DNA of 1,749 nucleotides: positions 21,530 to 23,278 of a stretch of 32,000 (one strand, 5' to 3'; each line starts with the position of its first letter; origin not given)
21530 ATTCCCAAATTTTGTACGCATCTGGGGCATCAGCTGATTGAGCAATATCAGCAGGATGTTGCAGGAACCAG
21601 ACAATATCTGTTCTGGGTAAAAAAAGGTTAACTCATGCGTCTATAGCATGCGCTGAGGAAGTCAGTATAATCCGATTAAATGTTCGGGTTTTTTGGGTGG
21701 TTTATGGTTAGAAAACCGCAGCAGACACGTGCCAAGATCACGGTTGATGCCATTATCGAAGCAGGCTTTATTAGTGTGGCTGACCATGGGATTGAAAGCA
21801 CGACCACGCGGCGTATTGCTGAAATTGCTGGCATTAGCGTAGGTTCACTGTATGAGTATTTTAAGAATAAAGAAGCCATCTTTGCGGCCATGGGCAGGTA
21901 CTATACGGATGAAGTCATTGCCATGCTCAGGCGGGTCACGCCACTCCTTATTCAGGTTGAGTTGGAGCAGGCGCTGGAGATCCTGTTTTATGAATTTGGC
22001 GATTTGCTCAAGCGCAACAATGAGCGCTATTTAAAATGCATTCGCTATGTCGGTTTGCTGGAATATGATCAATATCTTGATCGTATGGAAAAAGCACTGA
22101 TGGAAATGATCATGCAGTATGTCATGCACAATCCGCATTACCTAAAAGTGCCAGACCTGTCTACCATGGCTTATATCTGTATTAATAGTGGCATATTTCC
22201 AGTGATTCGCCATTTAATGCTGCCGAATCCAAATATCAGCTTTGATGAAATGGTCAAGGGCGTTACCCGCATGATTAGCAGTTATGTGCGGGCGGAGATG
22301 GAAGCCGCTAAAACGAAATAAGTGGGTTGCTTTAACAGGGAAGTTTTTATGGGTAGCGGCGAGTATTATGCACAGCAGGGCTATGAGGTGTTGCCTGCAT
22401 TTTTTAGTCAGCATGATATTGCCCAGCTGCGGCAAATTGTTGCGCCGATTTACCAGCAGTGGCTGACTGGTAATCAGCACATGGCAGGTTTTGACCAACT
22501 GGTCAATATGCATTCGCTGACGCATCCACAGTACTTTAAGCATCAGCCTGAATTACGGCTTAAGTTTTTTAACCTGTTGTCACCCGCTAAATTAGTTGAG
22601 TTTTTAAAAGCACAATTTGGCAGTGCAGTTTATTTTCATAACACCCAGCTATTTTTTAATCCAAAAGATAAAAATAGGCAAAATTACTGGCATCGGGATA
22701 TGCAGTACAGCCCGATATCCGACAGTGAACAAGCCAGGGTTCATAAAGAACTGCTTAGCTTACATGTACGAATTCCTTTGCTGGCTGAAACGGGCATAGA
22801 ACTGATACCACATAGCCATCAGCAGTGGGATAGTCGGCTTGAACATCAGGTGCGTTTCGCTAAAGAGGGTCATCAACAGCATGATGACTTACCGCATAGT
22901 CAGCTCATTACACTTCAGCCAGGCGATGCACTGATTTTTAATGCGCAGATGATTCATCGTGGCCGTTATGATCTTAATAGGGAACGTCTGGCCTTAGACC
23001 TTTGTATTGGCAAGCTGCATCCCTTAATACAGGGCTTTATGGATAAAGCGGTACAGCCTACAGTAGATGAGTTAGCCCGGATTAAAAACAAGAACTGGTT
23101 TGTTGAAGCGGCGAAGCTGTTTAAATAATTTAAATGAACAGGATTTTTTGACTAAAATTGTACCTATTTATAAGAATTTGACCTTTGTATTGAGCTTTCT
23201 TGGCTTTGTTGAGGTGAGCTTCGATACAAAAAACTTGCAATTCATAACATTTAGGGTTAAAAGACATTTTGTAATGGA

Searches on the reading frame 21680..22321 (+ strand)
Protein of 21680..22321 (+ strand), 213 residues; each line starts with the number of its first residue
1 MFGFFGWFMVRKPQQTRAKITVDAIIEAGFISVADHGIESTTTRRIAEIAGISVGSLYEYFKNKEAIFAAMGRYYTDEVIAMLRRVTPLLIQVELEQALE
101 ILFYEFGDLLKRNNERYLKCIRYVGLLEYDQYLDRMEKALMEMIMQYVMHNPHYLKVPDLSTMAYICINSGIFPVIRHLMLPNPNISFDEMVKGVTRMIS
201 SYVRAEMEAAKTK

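Call 59: search_protein_families(library=ncbifam, proteins=[window:21680-22321:+], max_evalue=0.001)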
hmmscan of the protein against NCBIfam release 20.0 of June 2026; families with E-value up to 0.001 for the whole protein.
window:21680-22321:+ (213 aa): 17 families
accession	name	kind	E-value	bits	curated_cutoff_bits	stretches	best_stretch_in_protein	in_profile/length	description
TIGR03384.1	betaine_BetI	equivalog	6.3e-09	35.8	201.3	1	20-79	8-67/189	choline-binding transcriptional repressor BetI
NF053878.1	FATransRegFadRBac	equivalog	3.3e-08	33.6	200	1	23-147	6-123/190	fatty acid metabolism transcriptional regulator FadR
NF001978.0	PRK00767.1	equivalog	4.4e-08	33.1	118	1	18-81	7-70/197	transcriptional regulator BetI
NF051852.1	efflux_TF_MtrR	exception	1.3e-07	31.6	280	1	16-87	6-77/205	multidrug efflux system transcriptional repressor MtrR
NF041196.1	ScbR_bind_reg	equivalog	2.2e-07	31.3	150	1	15-78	1-64/191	ScbR family autoregulator-binding transcription factor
NF007949.0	PRK10668.1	equivalog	6e-07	29.1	271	1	9-72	1-63/216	multidrug efflux transporter transcriptional repressor AcrR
NF007430.0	PRK09975.1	equivalog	1.1e-06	28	274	1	15-71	6-62/220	acrEF/envCD operon transcriptional regulator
NF010319.1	PRK13756.1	equivalog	1.3e-06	28.4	265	1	19-72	1-54/199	tetracycline resistance transcriptional repressor TetR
NF011584.0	PRK15008.1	equivalog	3.1e-06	27.2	230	1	22-84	20-82/212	HTH-type transcriptional regulator RutR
NF051457.1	acryl_TF_AcuR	equivalog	2.9e-05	23.4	247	1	16-81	13-78/204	acrylate utilization transcriptional regulator AcuR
TIGR03968.1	mycofact_TetR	equivalog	3.3e-05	23.6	224.9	1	14-99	8-85/190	mycofactocin system transcriptional regulator MftR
NF058643.1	TranRegCurRPseudo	equivalog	4.7e-05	23.1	300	1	21-86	8-74/193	TetR family transcriptional repressor CurR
NF037937.1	septum_RefZ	equivalog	0.0002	21.3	180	1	24-102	3-81/195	forespore capture DNA-binding protein RefZ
TIGR03613.1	RutR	equivalog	0.00023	21.1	368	1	23-85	11-73/202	pyrimidine utilization regulatory protein R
NF000040.3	Tn10_TetC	equivalog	0.00067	19.9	425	1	13-128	6-118/197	tetracyline resistance-associated transcriptional repressor TetC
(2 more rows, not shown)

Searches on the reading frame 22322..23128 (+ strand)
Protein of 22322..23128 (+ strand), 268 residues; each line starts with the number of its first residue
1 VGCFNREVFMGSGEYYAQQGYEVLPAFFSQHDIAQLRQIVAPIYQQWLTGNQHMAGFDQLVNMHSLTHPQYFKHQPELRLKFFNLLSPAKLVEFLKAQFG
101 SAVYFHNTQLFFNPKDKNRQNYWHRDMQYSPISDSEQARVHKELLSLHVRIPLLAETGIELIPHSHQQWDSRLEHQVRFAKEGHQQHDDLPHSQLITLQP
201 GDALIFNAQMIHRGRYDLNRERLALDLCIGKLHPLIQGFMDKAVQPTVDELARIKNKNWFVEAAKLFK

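Call 16: find_encoding_contigs(protein=window:22322-23128:+, flank=6000, max_places=10)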
Protein window:22322-23128:+ (268 aa): no gene with exactly this product is on record in the collection.

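Call 18: find_encoding_contigs(protein=window:22349-23128:+, flank=6000, max_places=10)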
Protein window:22349-23128:+ (259 aa): 1 contig read that carries it; 1 place shown.
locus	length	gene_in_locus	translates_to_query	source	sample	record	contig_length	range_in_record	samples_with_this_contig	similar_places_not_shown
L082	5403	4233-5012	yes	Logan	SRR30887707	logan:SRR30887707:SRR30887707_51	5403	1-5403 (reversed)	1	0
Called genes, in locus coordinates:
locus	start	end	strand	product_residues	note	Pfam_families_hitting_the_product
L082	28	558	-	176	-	PF02678:Pirin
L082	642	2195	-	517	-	PF20154:LNT_N, PF00795:CN_hydrolase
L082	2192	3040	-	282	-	PF00571:CBS, PF03471:CorC_HlyC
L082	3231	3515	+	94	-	PF01206:TusA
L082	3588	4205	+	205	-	PF00440:TetR_N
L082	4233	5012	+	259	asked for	PF05721:PhyH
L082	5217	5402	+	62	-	?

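Call 59: search_protein_families(library=ncbifam, proteins=[window:22349-23128:+], max_evalue=0.001)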
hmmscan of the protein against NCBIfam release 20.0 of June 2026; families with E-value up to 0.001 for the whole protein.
window:22349-23128:+ (259 aa): 1 family
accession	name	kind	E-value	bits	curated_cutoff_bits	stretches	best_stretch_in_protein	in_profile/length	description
TIGR02408.1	ectoine_ThpD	equivalog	0.00078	18.9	336.5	0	6-160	24-172/277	ectoine hydroxylase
